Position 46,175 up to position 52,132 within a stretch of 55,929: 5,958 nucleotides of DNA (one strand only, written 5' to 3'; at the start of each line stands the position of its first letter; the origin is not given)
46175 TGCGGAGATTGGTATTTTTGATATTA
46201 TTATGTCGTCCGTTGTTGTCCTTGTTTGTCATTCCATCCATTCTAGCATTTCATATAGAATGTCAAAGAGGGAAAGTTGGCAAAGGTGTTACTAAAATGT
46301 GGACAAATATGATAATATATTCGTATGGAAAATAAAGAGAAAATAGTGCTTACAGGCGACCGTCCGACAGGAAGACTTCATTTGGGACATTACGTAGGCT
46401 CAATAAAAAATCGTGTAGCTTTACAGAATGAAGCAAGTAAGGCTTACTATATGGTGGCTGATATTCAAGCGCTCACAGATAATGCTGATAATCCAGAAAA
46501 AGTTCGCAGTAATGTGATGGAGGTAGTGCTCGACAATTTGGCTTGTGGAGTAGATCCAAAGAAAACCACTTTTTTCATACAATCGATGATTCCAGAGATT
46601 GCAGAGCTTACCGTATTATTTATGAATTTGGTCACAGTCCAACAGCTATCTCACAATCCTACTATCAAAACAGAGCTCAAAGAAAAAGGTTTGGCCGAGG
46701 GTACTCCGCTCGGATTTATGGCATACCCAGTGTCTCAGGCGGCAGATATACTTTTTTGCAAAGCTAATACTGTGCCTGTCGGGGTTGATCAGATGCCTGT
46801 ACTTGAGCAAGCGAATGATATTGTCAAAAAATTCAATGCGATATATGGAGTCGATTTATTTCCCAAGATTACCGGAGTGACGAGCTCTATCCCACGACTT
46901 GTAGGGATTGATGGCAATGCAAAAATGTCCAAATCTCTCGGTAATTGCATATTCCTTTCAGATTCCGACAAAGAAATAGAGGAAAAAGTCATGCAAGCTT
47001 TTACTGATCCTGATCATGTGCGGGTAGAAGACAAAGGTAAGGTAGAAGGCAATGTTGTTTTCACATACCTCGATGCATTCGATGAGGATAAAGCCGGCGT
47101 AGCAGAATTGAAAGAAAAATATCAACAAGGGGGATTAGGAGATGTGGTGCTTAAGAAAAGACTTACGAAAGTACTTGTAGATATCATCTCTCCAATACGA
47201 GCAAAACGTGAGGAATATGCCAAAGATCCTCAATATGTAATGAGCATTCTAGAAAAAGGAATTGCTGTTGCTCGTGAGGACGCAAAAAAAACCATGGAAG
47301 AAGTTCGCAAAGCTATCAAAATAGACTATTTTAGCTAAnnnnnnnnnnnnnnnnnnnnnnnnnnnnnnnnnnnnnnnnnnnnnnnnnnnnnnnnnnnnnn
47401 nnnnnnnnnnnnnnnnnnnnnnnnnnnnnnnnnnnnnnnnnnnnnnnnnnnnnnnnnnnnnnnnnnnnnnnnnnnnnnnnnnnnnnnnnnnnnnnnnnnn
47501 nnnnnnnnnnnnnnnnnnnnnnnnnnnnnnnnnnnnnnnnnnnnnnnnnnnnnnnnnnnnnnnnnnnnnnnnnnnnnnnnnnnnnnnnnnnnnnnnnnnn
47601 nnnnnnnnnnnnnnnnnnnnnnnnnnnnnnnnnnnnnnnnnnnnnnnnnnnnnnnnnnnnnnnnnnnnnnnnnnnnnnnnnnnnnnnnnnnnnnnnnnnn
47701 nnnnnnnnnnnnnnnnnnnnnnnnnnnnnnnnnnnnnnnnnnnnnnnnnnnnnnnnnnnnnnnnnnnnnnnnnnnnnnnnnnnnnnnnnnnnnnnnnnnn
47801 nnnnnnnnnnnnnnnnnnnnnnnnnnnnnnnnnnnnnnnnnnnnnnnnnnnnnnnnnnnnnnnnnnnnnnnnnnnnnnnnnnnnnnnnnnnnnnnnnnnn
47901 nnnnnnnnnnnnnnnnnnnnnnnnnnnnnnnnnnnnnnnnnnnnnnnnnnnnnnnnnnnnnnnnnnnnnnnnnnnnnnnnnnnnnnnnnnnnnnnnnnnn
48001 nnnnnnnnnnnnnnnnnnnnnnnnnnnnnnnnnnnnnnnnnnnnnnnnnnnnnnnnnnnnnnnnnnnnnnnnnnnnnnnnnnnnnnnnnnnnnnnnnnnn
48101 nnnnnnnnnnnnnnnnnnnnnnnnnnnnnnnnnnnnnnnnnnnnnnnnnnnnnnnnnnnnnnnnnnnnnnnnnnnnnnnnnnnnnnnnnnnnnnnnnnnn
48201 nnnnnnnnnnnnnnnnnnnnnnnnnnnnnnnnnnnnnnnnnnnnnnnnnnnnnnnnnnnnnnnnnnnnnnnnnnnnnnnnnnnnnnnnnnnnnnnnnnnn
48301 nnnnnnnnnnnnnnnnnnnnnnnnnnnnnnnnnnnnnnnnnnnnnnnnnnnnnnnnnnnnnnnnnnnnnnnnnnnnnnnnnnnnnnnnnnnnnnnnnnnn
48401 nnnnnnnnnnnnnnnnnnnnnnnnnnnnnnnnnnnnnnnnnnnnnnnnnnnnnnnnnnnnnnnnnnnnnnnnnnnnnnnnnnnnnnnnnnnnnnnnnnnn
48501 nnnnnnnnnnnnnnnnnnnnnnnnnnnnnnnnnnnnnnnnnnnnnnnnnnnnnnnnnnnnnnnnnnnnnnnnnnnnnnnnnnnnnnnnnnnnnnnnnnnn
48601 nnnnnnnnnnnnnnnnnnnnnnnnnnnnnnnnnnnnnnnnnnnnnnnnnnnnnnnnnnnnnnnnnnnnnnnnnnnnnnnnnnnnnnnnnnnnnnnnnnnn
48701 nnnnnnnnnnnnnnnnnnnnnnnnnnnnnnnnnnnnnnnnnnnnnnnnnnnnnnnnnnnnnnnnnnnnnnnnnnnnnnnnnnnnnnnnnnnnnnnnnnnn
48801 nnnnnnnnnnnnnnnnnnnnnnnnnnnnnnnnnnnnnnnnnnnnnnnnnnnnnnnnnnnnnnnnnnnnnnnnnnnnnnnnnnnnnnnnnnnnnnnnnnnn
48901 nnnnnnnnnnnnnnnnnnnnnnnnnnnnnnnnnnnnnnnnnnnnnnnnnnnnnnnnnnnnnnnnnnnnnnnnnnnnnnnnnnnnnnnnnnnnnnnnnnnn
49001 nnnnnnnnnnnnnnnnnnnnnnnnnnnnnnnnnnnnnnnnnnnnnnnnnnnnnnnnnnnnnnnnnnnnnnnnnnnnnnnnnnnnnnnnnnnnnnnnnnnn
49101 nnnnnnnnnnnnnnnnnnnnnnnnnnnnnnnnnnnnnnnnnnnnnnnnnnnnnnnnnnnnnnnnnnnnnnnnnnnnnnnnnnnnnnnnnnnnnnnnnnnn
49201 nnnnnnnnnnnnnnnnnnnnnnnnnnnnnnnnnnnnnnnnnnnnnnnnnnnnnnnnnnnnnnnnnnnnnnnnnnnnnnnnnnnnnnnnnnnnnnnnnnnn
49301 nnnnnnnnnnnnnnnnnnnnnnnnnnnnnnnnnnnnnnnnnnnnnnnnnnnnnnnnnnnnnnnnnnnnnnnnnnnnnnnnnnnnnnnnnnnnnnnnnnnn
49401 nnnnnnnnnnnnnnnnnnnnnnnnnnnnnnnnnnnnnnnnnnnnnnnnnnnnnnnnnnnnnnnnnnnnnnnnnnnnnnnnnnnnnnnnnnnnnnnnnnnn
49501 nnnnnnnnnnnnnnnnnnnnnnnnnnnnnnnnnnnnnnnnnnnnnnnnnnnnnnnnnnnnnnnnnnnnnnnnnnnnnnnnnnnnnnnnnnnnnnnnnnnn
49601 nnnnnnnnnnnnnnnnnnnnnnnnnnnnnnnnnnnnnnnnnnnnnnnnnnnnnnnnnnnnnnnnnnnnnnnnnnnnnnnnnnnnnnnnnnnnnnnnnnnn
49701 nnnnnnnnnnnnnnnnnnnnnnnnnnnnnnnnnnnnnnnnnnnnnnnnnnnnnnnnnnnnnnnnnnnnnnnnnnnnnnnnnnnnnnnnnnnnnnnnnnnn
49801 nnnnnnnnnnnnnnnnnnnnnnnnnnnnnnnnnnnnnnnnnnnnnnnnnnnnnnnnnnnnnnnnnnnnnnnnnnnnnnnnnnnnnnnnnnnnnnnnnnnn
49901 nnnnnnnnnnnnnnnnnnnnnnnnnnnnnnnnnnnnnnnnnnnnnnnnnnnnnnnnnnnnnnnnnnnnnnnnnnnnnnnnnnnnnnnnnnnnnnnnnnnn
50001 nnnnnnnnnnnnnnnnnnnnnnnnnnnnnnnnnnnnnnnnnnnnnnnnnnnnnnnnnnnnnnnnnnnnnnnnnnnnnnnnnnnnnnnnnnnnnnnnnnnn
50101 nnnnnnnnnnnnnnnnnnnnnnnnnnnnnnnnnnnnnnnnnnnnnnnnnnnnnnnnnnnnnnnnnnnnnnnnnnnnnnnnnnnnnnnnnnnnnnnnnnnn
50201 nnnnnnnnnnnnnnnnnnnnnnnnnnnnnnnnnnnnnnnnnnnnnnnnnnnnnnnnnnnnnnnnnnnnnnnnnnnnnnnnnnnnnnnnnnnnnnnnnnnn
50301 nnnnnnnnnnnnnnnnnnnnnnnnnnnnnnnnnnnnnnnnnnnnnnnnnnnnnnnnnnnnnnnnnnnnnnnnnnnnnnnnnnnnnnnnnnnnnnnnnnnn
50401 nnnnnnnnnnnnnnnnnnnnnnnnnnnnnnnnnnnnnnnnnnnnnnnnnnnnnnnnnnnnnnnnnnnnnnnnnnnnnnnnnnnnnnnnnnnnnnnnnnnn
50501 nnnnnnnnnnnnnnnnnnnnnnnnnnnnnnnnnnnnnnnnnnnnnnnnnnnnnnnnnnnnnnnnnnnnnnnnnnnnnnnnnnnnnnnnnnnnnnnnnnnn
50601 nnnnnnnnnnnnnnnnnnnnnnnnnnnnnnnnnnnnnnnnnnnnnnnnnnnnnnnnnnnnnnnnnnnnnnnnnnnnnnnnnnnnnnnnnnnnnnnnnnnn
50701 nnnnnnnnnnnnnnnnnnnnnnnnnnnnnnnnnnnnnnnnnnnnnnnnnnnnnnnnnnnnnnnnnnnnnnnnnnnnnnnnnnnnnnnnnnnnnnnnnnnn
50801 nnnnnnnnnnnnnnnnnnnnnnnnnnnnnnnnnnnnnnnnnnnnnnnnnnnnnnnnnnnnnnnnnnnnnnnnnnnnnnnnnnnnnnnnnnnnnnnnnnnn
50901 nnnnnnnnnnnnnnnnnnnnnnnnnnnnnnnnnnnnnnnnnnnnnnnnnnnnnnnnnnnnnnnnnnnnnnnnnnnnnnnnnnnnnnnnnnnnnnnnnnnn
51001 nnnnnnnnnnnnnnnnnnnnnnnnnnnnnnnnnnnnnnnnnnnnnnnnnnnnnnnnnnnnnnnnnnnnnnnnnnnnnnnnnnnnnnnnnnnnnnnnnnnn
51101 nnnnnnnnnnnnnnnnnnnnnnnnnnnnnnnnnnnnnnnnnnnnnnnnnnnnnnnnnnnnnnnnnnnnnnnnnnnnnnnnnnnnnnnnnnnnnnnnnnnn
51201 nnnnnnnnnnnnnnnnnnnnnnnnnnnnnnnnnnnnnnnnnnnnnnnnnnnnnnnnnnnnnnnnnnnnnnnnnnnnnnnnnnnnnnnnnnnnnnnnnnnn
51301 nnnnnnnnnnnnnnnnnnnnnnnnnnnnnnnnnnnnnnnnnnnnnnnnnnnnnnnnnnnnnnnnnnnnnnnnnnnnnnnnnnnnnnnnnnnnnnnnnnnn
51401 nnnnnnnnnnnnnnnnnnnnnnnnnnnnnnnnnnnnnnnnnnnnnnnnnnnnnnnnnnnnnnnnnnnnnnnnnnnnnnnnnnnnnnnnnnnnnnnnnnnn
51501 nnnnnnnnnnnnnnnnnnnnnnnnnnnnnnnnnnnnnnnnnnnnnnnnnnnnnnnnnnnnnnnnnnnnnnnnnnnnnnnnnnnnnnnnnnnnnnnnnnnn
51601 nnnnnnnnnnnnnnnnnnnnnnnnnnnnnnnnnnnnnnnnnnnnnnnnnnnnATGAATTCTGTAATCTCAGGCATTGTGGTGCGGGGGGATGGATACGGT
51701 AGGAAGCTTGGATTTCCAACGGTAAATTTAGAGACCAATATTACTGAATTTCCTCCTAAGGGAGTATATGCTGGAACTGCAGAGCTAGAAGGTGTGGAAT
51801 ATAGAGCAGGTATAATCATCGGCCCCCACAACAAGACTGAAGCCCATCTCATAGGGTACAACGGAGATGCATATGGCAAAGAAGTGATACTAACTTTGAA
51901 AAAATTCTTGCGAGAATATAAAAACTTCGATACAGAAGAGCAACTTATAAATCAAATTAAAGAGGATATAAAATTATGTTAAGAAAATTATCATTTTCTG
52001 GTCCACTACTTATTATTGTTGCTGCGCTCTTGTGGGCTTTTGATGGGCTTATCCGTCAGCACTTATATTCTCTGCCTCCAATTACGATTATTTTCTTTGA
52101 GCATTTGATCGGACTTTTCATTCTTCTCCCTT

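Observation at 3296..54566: Window-wide pattern: G+C-rich ORFs packaged as self-contained, SD-bearing cassettes in a leaderless, SD-poor A+T-rich genome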

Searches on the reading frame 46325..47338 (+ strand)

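Call 87: search_protein_families(library=pfam, proteins=[window:46325-47338:+], max_evalue=0.001)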
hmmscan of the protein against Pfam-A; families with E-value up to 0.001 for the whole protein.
window:46325-47338:+ (337 aa): 1 family
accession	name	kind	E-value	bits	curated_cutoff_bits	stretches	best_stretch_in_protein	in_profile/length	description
PF00579.31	tRNA-synt_1b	-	4.9e-58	197.2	21.1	1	3-285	3-288/292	tRNA synthetases class I (W and Y)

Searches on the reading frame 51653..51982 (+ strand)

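Call 87: search_protein_families(library=pfam, proteins=[window:51653-51982:+], max_evalue=0.001)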
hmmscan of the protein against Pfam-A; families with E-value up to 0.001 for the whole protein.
window:51653-51982:+ (109 aa): 1 family
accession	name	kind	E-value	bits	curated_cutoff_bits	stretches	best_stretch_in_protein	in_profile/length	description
PF01687.23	Flavokinase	-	4.5e-27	95.2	19.6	1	4-107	6-118/124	Riboflavin kinase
